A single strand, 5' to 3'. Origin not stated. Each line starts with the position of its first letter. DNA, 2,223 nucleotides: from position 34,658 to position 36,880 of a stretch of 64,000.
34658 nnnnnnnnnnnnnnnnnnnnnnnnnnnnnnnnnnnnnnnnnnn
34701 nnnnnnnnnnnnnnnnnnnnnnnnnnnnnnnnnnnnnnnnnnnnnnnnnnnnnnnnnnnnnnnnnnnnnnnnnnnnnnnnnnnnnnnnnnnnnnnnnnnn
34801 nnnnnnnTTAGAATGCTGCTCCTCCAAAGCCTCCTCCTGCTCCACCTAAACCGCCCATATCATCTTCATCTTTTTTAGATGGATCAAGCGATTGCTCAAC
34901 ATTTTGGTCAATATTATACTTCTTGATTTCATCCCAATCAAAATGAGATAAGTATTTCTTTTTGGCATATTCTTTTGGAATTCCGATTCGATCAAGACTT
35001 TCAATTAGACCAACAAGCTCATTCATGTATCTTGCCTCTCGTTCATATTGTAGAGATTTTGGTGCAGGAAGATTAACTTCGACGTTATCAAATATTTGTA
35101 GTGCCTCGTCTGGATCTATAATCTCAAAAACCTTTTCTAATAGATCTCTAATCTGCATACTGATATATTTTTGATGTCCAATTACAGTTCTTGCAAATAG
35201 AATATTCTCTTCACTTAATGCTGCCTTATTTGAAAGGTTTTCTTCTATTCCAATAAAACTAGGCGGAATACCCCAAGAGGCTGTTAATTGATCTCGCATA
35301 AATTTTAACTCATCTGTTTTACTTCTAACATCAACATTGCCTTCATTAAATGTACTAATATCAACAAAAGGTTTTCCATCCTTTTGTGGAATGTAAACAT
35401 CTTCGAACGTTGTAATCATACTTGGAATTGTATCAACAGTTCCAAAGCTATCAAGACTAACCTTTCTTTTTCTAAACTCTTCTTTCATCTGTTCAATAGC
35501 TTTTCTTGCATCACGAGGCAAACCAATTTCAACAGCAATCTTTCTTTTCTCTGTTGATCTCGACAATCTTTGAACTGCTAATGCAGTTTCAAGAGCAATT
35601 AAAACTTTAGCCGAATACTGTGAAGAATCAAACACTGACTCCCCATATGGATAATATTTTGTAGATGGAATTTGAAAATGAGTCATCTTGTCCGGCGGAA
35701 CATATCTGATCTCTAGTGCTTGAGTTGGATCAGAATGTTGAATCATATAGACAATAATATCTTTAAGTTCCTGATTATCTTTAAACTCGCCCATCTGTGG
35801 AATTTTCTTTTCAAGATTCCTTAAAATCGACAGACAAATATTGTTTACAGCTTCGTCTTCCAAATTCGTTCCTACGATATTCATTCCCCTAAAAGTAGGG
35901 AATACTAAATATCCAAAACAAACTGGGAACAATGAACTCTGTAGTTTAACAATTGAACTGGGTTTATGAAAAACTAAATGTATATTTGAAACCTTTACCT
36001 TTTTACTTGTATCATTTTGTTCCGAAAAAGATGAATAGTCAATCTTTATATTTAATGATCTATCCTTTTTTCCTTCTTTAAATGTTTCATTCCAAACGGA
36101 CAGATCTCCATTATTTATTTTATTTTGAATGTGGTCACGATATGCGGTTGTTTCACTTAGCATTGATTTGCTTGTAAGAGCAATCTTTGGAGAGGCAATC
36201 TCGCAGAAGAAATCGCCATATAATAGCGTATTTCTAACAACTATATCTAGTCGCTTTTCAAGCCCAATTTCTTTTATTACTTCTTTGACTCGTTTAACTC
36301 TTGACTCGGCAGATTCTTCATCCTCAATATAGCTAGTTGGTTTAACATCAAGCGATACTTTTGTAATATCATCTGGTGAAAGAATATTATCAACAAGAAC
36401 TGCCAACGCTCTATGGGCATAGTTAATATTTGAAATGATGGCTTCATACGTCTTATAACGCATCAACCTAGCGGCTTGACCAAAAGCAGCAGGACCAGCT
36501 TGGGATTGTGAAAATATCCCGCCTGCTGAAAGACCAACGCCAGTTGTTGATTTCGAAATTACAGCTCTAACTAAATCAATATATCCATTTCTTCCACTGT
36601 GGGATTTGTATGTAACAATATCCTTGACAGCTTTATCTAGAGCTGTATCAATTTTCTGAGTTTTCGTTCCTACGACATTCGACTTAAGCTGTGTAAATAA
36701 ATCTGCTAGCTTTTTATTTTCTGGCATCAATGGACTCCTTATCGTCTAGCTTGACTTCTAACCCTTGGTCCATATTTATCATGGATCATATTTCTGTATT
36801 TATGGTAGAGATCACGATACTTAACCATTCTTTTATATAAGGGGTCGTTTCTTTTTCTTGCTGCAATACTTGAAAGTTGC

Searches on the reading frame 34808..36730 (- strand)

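Call 97: search_protein_families(library=phrogs, proteins=[window:34808-36730:-], max_evalue=0.00001)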
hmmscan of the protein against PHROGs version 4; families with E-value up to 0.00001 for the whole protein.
window:34808-36730:- (640 aa): 2 families
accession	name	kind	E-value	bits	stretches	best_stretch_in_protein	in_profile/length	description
phrog_213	-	head and packaging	1.5e-22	80.9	1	362-624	238-509/528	portal protein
phrog_3004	-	head and packaging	1.3e-21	77.8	1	340-534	471-669/931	virion structural protein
